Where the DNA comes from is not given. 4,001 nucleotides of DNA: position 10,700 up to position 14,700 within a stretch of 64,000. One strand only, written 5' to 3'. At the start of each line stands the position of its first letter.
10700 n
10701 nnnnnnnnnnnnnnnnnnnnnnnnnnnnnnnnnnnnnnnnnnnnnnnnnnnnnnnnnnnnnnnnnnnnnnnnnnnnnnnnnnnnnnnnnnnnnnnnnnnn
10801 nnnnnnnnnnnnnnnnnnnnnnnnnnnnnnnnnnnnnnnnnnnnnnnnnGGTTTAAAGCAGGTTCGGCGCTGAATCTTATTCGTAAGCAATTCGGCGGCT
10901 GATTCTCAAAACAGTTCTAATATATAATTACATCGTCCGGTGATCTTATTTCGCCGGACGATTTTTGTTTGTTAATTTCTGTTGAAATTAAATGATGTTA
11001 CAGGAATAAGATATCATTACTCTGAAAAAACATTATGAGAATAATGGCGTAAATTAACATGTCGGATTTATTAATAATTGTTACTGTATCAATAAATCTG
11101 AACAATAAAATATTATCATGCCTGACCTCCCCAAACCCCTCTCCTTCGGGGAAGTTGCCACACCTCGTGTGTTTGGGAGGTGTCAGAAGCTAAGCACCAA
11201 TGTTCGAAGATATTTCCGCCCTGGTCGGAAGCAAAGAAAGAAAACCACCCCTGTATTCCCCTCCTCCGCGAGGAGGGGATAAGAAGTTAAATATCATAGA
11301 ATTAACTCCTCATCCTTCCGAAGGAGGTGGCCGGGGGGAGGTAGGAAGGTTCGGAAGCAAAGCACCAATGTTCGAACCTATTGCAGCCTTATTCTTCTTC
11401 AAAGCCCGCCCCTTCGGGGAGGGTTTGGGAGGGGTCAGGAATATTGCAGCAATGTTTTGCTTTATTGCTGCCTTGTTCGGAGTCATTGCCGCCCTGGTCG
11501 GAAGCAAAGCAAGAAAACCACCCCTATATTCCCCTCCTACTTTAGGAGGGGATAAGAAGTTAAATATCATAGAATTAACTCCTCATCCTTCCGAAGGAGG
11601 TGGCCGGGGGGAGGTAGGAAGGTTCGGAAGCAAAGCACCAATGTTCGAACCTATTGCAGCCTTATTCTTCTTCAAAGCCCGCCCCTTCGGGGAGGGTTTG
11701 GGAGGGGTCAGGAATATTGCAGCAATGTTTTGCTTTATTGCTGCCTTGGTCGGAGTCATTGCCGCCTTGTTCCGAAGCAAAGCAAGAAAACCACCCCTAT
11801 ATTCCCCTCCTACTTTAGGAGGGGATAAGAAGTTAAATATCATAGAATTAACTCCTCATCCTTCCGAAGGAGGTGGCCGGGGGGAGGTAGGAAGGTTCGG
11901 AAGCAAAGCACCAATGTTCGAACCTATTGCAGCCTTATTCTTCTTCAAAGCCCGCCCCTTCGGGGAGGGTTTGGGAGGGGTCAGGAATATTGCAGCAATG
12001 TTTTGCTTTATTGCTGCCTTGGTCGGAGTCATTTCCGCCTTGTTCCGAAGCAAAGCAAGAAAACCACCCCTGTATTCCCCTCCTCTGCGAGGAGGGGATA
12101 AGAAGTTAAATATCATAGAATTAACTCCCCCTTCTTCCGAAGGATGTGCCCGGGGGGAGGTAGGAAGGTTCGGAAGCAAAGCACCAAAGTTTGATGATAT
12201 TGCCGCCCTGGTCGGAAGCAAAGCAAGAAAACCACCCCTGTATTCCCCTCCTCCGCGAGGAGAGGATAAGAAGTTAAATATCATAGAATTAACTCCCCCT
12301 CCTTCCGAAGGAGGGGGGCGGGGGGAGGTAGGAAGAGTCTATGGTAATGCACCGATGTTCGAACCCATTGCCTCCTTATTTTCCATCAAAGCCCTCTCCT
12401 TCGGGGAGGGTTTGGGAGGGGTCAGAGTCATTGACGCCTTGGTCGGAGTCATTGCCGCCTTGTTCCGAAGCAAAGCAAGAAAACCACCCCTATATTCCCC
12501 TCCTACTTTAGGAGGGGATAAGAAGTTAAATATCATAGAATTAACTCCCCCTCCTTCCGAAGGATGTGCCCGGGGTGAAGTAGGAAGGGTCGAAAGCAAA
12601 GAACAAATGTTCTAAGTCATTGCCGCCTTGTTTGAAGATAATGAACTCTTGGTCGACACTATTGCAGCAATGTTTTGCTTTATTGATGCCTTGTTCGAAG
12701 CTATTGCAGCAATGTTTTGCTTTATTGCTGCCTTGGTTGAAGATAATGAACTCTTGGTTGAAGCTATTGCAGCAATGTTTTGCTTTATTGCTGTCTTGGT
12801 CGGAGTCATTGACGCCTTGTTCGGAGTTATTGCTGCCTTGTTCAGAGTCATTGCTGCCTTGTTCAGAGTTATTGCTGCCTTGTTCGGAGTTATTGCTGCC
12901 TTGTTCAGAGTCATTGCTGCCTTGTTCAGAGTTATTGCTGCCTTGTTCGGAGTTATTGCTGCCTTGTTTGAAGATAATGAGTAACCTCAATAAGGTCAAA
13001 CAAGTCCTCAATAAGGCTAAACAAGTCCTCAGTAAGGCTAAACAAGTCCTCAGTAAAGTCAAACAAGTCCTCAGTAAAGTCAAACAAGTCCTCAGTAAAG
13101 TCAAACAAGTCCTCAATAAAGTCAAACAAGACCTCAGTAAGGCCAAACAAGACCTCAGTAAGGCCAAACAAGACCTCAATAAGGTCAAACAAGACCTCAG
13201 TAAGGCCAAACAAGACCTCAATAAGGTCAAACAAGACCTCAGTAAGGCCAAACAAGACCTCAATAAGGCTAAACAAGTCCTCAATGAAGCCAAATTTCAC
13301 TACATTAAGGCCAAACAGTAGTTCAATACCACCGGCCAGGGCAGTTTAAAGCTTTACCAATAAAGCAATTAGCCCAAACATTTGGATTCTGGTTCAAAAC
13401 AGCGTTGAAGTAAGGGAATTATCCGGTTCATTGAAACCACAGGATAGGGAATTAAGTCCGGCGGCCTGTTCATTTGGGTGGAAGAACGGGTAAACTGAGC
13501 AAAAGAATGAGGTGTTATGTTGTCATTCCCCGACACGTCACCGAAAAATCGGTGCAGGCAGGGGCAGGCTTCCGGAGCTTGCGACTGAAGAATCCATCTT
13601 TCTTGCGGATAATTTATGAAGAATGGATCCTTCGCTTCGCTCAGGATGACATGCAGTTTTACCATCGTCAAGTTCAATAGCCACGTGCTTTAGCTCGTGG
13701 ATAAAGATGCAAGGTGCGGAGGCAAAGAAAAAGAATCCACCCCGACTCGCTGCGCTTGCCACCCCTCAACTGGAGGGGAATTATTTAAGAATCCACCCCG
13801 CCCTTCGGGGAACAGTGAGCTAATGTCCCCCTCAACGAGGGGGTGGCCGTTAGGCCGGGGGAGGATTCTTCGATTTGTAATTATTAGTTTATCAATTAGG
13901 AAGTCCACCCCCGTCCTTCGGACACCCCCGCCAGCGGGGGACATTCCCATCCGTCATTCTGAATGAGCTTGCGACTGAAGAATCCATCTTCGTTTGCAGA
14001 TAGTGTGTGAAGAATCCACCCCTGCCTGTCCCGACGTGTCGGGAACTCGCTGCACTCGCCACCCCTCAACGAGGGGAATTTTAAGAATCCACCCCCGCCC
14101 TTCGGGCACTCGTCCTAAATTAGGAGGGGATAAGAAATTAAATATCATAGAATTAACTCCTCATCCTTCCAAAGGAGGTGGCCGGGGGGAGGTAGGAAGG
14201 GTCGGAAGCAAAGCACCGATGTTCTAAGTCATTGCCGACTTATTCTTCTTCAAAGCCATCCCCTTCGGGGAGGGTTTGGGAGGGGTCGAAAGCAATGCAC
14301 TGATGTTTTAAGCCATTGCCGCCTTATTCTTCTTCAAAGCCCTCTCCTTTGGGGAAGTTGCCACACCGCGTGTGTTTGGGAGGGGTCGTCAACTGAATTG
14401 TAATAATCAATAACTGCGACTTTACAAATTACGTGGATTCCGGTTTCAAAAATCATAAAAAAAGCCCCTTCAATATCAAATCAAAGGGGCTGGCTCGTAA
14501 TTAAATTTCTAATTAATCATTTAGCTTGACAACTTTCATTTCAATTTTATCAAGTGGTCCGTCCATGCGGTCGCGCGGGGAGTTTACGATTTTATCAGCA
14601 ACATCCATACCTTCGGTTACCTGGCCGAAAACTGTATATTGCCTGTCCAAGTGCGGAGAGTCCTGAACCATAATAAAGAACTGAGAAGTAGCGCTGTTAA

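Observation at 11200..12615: Tandem 273-bp GC-rich repeat array with three UUCG/GCG-loop hairpins per unit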

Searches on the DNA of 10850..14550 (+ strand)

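Call 35: search_rna_families(source=window, start=10850, end=14550, threshold=evalue, max_evalue=1)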
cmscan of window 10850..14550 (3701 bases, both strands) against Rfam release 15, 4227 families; matches with E-value up to 1: 7.
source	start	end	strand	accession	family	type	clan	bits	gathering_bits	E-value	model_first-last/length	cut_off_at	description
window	12247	12314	-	RF03261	mir-1759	Gene; miRNA;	-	26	58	0.072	1-75/75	no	mir-1759 microRNA precursor family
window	11379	11451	+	RF00884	MIR815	Gene; miRNA;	-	25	63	0.11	1-81/81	no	MIR815 microRNA precursor family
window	11652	11724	+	RF00884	MIR815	Gene; miRNA;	-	25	63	0.11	1-81/81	no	MIR815 microRNA precursor family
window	11925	11997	+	RF00884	MIR815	Gene; miRNA;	-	25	63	0.11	1-81/81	no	MIR815 microRNA precursor family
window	14449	14550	-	RF00557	L10_leader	Cis-reg; leader;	-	24.6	44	0.43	63-138/138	5'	Ribosomal protein L10 leader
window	11687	11829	+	RF02607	AbsR25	Gene; sRNA;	-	23.6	47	0.55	1-164/164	no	Acinetobacter sRNA 25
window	12242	12329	+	RF02953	DUF1874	Cis-reg;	-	22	42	0.52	1-93/93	no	DUF1874 RNA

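Call 37: search_dna_similar(query=window:11100-13330:+, collection=plasmids, mode=distant, max_evalue=0.001)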
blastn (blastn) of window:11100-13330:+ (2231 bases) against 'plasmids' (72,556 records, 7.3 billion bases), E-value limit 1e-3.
No match.

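Call 38: search_dna_similar(query=window:11100-13330:+, collection=phages, mode=distant, max_evalue=0.001)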
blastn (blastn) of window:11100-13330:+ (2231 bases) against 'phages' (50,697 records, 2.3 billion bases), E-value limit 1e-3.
No match.

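Call 86: search_rna_families(sources=[L112, L113, L114, L115], threshold=gathering)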
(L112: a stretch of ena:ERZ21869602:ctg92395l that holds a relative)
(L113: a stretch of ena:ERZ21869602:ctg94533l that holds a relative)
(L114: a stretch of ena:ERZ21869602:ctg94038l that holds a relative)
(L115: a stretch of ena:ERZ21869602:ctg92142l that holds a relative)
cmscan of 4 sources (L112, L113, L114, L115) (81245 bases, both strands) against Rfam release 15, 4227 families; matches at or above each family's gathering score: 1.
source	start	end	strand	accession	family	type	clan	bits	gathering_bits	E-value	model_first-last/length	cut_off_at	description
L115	11308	11506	+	RF00174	Cobalamin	Cis-reg; riboswitch;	CL00101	97.2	31.5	6.4e-23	1-189/189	no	Cobalamin riboswitch aptamer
